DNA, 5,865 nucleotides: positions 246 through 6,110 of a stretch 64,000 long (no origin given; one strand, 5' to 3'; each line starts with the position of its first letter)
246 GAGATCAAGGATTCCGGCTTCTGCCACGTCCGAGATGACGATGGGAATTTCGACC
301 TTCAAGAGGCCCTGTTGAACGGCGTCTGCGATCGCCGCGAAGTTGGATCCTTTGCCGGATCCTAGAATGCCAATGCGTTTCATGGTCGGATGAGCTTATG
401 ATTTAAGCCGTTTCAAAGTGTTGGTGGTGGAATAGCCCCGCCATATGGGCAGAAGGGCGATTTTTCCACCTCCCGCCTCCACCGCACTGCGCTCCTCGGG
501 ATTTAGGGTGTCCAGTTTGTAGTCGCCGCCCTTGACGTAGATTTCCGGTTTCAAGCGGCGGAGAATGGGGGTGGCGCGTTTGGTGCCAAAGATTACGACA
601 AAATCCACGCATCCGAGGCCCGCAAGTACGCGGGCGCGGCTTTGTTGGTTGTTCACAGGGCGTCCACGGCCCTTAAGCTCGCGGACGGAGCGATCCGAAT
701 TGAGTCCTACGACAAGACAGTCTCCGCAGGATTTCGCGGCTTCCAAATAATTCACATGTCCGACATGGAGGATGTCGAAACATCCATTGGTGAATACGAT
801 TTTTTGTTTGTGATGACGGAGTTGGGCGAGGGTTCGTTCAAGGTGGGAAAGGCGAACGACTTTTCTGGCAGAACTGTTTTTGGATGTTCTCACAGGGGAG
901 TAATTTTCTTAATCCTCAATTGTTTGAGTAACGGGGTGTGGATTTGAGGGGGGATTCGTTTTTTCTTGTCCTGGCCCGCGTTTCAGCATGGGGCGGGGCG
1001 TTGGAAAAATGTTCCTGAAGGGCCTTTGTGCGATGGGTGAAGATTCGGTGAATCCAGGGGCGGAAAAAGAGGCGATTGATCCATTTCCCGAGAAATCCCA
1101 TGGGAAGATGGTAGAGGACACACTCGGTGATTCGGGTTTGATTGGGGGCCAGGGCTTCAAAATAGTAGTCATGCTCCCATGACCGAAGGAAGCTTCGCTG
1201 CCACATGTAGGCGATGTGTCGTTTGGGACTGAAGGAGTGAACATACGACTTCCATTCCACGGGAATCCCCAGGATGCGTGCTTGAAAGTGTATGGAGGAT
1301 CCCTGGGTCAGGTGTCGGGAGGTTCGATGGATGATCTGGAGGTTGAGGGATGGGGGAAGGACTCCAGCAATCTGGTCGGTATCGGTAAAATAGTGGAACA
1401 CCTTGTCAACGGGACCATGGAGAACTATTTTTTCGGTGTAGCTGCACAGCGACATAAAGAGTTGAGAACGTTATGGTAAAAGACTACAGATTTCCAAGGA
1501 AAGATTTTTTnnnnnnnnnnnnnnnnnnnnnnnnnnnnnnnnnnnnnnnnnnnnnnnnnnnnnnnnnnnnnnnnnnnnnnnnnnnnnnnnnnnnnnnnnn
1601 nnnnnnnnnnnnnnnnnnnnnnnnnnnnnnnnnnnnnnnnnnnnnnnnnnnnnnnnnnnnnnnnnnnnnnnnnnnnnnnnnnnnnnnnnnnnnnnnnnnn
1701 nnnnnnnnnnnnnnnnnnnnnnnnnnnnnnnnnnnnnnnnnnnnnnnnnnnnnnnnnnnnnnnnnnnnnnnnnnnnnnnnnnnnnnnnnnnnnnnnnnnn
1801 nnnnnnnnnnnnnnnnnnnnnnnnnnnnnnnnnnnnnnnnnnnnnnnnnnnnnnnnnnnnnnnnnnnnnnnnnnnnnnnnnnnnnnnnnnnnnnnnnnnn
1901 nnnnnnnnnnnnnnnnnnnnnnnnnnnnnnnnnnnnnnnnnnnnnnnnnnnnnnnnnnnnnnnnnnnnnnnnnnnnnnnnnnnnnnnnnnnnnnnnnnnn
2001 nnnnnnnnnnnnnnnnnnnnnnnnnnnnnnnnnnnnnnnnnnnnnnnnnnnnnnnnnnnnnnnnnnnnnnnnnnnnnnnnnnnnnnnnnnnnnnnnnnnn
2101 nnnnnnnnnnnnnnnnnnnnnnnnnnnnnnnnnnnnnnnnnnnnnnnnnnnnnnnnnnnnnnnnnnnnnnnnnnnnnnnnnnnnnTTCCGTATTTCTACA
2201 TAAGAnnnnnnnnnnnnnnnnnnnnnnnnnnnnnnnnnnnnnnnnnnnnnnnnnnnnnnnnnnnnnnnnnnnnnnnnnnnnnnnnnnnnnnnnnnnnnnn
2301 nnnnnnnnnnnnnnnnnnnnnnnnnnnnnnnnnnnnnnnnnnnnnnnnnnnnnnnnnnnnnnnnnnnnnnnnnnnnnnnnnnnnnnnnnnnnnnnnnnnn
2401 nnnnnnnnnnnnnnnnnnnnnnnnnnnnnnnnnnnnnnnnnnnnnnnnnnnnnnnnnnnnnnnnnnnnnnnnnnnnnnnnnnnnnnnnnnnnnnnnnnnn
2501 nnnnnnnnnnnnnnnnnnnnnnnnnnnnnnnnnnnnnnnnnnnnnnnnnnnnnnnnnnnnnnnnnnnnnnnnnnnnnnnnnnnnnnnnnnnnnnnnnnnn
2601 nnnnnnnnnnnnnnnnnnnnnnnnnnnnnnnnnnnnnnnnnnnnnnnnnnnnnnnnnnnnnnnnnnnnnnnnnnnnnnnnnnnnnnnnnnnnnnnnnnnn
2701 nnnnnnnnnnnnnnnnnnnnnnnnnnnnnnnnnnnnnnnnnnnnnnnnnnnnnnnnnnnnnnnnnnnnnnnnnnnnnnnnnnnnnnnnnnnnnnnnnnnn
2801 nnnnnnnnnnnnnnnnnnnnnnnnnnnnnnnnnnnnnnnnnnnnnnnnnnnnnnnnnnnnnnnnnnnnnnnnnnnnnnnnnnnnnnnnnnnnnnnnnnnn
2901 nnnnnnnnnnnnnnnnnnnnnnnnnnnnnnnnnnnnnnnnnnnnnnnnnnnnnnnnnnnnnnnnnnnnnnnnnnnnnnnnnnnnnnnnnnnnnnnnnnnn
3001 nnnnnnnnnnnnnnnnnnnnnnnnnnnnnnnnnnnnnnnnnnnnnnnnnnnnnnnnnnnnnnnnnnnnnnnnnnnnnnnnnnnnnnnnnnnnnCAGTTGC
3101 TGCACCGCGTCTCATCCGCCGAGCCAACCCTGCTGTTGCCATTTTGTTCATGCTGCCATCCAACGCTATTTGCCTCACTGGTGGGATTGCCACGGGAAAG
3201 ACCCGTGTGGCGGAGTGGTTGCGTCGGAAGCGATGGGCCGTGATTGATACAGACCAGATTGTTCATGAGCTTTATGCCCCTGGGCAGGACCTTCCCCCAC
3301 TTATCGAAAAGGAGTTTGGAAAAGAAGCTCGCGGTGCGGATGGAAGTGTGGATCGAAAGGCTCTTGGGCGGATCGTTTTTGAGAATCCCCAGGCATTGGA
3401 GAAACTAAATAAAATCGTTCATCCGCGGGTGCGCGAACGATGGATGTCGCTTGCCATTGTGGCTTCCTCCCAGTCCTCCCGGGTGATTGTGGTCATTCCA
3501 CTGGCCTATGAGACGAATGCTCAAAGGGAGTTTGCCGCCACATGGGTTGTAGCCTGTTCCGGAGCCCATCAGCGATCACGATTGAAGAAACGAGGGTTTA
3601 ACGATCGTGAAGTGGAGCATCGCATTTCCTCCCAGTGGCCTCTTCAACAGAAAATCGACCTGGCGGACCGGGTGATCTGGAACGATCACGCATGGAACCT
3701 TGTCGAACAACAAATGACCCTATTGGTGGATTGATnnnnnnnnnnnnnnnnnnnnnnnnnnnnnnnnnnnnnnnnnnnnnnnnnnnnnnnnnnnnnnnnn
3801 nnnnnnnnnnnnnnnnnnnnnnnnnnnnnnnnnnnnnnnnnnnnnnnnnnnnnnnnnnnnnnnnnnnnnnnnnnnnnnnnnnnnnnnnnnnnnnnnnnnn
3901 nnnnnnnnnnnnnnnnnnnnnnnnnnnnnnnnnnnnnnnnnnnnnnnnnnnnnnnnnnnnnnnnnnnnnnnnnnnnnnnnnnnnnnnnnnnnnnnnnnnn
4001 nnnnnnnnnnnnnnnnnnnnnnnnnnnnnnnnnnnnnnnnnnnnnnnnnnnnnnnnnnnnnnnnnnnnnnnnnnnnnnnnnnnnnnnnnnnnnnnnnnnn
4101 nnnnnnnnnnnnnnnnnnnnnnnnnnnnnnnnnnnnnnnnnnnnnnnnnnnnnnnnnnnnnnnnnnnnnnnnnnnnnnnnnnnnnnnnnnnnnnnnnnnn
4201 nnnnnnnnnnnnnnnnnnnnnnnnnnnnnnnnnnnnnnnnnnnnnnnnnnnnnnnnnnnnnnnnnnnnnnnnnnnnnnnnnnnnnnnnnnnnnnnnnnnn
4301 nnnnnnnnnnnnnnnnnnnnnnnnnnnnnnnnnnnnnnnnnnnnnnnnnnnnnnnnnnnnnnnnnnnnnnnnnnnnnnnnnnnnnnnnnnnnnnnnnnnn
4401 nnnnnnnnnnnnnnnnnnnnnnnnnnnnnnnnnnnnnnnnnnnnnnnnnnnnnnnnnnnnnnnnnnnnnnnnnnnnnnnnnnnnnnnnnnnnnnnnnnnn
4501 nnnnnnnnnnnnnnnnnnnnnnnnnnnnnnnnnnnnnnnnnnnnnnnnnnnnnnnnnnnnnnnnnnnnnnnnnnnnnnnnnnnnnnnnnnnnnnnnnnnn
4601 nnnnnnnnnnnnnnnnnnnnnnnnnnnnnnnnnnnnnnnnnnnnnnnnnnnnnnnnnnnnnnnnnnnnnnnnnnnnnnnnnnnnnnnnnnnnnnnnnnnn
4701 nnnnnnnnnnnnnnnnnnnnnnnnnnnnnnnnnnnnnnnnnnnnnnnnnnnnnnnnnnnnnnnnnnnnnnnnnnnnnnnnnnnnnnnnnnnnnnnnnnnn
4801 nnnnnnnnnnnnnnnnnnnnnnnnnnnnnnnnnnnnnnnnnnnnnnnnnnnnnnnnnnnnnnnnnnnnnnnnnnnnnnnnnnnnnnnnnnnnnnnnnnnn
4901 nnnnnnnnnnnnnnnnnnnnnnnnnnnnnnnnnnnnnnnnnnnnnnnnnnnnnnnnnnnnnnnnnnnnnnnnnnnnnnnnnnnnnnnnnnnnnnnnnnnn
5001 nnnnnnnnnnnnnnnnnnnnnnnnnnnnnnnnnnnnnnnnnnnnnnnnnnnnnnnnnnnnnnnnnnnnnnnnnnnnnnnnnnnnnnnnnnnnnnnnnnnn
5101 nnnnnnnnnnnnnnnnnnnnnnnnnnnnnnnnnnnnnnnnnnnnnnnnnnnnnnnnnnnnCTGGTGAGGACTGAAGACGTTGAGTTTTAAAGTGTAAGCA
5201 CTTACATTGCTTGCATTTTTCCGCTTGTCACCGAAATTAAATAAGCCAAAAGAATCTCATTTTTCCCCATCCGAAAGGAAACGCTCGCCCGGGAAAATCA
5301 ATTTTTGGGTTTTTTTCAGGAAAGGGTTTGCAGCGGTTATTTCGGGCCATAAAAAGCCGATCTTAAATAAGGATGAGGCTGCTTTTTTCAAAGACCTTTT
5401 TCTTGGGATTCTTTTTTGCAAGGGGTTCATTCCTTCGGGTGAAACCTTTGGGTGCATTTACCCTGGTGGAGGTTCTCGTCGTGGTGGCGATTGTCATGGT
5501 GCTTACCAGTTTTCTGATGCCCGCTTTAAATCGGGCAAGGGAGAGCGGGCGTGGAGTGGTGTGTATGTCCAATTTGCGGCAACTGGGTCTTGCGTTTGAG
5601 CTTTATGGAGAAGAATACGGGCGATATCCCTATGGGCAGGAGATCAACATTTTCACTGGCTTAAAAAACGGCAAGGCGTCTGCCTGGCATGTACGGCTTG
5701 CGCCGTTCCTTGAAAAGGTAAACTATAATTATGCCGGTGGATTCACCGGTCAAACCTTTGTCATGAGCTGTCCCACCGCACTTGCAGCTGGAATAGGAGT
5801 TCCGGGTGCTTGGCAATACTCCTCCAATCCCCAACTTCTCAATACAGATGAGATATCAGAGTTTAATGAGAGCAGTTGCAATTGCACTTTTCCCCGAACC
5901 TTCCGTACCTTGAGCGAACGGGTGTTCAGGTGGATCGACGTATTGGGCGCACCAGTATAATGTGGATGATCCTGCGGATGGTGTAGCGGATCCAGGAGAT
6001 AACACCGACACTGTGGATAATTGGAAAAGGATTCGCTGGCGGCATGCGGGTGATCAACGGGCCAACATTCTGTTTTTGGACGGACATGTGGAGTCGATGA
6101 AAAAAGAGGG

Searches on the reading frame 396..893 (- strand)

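Call 82: search_protein_families(library=pfam, max_evalue=1e-8, proteins=[window:396-893:-])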
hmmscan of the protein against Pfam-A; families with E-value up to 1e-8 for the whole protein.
window:396-893:- (165 aa): 1 family
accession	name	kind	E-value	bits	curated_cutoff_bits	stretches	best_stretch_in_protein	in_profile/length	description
PF01467.32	CTP_transf_like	-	1.4e-15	58.1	21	1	34-129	1-94/133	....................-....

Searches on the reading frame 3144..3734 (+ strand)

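Call 82: search_protein_families(library=pfam, max_evalue=1e-8, proteins=[window:3144-3734:+])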
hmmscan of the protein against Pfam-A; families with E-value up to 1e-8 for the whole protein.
window:3144-3734:+ (196 aa): 1 family
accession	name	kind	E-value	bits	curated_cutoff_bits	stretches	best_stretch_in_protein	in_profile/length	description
PF01121.26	CoaE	-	5.1e-39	134.2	27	1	9-182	3-176/180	Dephospho-CoA kinase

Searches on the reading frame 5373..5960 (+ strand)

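Call 82: search_protein_families(library=pfam, max_evalue=1e-8, proteins=[window:5373-5960:+])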
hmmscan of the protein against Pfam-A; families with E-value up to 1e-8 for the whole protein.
window:5373-5960:+ (195 aa): 1 family
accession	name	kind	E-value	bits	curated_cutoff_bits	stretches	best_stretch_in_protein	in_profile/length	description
PF07596.16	SBP_bac_10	-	7.1e-10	39.8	23.3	1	54-117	2-64/268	Protein of unknown function (DUF1559)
